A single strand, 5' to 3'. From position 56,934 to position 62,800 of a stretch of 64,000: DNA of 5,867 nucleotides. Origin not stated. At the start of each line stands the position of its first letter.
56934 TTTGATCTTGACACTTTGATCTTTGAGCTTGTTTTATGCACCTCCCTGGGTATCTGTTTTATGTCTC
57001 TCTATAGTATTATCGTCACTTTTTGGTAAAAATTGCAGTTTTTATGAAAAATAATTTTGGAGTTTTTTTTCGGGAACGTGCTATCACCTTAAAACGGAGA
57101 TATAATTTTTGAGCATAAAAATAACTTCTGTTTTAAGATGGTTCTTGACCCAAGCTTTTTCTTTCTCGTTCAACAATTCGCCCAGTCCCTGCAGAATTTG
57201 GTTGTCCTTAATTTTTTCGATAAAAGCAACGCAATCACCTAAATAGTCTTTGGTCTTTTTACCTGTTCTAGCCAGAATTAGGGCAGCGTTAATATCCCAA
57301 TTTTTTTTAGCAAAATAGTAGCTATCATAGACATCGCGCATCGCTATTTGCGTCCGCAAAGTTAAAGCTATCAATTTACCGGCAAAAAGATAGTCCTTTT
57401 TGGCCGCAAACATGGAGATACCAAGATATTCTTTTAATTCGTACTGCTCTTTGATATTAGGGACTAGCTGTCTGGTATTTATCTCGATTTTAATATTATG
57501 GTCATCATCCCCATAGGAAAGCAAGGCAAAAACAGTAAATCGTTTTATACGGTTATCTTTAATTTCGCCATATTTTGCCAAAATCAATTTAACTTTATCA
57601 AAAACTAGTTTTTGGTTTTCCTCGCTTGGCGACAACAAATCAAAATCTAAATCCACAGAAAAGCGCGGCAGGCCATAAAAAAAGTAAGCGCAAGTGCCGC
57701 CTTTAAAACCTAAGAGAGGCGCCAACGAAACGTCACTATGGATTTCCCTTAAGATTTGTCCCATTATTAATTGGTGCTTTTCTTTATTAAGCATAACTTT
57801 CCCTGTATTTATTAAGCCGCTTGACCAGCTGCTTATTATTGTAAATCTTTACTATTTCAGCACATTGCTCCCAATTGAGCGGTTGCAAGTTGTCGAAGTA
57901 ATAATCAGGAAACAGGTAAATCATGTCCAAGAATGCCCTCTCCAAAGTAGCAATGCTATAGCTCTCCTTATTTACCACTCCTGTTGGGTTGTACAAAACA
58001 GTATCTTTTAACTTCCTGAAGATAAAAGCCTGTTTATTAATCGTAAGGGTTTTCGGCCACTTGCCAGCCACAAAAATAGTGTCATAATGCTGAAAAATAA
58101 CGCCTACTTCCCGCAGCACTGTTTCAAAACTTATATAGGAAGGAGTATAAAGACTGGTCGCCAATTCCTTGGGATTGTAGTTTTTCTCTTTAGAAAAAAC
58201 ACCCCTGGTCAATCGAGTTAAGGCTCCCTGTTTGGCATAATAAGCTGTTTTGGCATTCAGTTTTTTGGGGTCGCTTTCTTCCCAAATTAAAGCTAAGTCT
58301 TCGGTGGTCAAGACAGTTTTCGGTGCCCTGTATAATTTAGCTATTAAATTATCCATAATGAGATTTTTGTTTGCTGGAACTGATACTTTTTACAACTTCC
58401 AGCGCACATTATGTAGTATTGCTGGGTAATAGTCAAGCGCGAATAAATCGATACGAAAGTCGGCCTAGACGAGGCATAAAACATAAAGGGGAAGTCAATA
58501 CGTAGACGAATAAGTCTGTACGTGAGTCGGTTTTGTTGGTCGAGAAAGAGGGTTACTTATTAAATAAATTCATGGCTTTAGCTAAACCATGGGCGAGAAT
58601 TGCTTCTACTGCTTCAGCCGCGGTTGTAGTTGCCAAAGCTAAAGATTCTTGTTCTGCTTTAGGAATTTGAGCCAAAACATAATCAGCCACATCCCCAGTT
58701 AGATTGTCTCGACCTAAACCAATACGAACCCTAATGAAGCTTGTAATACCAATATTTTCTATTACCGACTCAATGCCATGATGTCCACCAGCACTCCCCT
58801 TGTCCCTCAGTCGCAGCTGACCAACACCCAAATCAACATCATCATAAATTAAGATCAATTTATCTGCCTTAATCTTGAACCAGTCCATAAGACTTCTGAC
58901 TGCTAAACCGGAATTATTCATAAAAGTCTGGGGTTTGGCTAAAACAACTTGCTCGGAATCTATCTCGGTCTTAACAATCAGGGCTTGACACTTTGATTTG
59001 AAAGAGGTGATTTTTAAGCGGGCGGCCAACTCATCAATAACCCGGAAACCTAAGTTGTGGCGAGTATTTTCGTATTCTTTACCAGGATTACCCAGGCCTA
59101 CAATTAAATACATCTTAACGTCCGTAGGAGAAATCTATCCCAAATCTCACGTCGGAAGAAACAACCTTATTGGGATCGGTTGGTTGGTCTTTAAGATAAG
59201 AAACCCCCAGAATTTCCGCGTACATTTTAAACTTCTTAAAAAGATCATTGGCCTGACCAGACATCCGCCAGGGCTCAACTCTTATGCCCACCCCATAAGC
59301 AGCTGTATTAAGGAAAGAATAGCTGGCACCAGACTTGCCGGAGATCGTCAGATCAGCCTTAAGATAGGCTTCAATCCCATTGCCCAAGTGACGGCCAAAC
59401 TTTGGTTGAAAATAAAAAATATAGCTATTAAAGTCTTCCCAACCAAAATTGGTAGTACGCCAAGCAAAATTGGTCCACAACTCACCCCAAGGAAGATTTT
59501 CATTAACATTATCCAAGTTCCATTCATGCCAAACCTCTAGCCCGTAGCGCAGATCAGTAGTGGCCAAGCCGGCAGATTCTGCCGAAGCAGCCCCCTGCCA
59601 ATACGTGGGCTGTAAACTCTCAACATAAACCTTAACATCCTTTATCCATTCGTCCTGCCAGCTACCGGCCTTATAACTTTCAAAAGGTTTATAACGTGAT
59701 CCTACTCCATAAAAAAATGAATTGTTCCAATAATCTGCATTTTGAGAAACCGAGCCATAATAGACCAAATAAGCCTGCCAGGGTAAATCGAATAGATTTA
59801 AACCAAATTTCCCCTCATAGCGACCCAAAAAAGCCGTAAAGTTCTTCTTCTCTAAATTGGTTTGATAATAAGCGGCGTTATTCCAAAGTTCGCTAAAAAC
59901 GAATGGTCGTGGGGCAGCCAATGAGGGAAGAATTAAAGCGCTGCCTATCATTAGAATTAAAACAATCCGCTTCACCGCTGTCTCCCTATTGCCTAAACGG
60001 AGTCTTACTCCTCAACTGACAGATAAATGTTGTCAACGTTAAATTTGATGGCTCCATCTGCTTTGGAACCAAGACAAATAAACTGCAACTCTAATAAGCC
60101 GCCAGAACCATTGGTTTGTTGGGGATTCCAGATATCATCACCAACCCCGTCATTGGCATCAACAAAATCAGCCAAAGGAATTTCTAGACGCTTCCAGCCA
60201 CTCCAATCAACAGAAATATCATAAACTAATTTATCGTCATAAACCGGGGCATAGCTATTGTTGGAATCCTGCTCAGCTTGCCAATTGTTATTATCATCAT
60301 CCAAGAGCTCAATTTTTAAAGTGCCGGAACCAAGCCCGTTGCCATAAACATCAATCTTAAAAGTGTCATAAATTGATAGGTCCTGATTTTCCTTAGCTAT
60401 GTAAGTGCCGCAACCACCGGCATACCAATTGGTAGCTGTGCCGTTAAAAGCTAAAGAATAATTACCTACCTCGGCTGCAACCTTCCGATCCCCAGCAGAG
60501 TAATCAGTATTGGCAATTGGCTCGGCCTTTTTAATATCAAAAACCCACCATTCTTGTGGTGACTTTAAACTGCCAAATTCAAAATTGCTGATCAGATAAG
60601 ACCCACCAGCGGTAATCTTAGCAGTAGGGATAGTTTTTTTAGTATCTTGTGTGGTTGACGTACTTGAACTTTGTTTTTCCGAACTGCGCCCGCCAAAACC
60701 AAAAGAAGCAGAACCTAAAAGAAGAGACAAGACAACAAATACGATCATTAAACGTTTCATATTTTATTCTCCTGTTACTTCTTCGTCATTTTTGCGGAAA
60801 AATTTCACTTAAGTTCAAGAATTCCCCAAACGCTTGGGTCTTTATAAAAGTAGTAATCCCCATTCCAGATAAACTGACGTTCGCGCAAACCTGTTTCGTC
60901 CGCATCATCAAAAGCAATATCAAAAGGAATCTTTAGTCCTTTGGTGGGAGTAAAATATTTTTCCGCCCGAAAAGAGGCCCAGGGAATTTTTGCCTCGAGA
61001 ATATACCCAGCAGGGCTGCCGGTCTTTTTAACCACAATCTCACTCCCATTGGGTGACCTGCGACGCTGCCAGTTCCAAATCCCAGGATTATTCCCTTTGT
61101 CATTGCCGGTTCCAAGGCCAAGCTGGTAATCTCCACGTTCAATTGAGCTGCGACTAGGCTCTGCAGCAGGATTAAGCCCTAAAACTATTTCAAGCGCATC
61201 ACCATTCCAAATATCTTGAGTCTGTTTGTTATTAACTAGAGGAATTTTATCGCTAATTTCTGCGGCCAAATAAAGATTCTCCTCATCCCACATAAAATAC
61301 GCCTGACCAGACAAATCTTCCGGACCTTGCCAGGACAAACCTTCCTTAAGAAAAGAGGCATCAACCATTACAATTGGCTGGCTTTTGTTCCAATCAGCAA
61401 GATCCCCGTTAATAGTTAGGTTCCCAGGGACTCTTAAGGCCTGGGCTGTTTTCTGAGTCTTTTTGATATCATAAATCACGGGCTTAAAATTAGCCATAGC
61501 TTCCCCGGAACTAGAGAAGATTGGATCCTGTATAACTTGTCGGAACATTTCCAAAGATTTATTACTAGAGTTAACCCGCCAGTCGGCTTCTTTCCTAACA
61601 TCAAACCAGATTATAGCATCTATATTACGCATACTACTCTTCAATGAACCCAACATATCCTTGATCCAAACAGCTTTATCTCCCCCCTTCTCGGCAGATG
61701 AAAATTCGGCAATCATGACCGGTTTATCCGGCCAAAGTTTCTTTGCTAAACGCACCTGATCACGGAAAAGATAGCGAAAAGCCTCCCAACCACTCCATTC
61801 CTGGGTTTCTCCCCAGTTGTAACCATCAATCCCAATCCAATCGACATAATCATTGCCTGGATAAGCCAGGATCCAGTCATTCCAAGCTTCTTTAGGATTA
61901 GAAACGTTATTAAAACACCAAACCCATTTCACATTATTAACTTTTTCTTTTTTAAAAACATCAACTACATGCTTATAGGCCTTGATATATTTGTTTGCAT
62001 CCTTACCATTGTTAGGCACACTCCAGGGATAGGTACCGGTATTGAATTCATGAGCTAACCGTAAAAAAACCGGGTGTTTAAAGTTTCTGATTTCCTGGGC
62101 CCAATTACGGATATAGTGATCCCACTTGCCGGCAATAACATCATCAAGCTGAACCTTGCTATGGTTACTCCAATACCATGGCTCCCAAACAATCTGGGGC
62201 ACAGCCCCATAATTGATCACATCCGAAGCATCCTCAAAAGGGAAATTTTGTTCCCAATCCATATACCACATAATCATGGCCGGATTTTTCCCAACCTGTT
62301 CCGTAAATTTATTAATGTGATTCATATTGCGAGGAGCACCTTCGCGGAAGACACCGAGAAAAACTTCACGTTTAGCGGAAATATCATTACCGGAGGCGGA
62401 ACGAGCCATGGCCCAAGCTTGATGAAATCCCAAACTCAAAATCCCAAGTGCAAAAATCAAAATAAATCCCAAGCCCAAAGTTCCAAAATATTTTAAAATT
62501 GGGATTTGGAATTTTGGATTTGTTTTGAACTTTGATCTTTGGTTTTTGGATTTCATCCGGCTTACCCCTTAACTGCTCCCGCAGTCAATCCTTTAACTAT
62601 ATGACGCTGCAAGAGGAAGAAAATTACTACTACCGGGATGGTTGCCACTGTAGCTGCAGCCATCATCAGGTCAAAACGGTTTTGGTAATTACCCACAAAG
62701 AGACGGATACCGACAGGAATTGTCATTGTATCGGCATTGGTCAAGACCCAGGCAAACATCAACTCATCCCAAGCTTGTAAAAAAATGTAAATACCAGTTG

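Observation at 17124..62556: Dispersed 'word-repeat' element family translated in frame inside essential genes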

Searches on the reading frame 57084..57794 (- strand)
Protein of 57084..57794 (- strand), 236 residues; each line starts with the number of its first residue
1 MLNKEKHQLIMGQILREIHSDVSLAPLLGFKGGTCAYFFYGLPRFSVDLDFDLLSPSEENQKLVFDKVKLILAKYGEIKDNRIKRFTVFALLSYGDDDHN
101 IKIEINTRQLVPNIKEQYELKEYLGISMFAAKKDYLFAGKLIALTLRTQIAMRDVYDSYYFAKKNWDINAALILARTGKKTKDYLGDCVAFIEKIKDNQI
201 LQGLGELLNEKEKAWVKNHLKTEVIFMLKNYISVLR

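Call 21: search_protein_families(library=pfam, proteins=[window:57084-57794:-])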
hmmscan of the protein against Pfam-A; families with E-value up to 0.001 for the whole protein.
window:57084-57794:- (236 aa): 1 family
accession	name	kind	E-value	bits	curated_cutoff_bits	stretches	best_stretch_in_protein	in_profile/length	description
PF08843.17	AbiEii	-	1.7e-18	67.8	22.5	1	14-192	2-192/238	Nucleotidyl transferase AbiEii toxin, Type IV TA system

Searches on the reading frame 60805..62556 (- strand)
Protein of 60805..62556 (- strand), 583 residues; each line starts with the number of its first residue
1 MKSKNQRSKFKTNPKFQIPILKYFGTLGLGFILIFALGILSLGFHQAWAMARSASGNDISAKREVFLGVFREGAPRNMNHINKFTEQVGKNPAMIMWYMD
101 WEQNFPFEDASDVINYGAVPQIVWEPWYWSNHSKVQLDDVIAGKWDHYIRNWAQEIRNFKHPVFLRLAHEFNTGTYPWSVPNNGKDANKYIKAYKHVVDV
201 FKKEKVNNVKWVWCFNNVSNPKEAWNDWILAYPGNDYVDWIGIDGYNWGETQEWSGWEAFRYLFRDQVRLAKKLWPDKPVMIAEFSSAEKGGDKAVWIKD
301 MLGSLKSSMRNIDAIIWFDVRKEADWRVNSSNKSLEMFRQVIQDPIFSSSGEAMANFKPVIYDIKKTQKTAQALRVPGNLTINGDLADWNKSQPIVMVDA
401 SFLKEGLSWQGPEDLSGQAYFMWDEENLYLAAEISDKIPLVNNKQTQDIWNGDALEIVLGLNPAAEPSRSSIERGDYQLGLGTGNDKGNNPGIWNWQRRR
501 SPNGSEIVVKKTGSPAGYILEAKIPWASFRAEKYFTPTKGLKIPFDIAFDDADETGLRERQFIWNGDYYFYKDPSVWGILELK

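Call 20: search_protein_families(library=pfam, proteins=[window:60805-62556:-])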
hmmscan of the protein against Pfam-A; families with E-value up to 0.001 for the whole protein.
window:60805-62556:- (583 aa): 2 families
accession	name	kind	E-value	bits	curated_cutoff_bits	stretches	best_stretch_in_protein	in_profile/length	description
PF06452.16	CBM9_1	-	2.4e-21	76.9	23.4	1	389-583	9-183/185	Carbohydrate family 9 binding domain-like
PF02156.21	Glyco_hydro_26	-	5e-10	39.7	20.2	1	140-253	131-236/311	Glycosyl hydrolase family 26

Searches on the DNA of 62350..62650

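Call 100: search_rna_families(source=window, start=62350, end=62650, threshold=evalue, max_evalue=1)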
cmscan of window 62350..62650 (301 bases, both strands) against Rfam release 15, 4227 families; matches with E-value up to 1: 19.
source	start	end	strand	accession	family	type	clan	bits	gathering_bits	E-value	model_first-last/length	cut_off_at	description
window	62451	62534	-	RF03641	mir-991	Gene; miRNA;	-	26.9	100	0.0016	1-88/88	no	mir-991 microRNA precursor family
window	62418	62553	-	RF04128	MIR8562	Gene; miRNA;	-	26.2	211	0.0055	61-197/242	no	MIR8562 microRNA precursor family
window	62431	62554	+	RF03940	MIR9563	Gene; miRNA;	-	25.3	90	0.009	1-127/127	no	MIR9563 microRNA precursor family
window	62435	62550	-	RF04108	mir-2513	Gene; miRNA;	-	24.9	89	0.01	1-120/120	no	mir-2513 microRNA precursor family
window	62436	62545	+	RF04211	MIR5185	Gene; miRNA;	-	24.6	101.7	0.01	1-111/111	no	MIR5185 microRNA precursor family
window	62414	62563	+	RF03839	MIR2599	Gene; miRNA;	-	24.2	120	0.016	1-132/132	no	MIR2599 microRNA precursor family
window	62437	62548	+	RF04128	MIR8562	Gene; miRNA;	-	23.9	211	0.017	66-177/242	no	MIR8562 microRNA precursor family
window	62452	62533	-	RF03498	mir-3145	Gene; miRNA;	-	23.3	98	0.023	1-84/84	no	mir-3145 microRNA precursor family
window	62415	62563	+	RF04139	MIR841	Gene; miRNA;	-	22.7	200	0.014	31-182/212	no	MIR841 microRNA precursor family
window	62425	62521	-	RF03743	MIR7696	Gene; miRNA;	-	21.6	83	0.086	1-88/88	no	MIR7696 microRNA precursor family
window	62430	62517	-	RF00853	mir-304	Gene; miRNA;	-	20.9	99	0.058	1-88/88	no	mir-304 microRNA precursor family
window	62457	62528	+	RF03641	mir-991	Gene; miRNA;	-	18.6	100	0.35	1-88/88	no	mir-991 microRNA precursor family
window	62424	62529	-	RF03798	MIR4227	Gene; miRNA;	-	18.4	100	0.43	1-122/122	no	MIR4227 microRNA precursor family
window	62434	62537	+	RF03187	MIR1512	Gene; miRNA;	-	18.2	79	0.51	1-94/94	no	MIR1512 microRNA precursor family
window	62451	62541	+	RF04173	MIR847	Gene; miRNA;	-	17.5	184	0.24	34-129/164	no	MIR847 microRNA precursor family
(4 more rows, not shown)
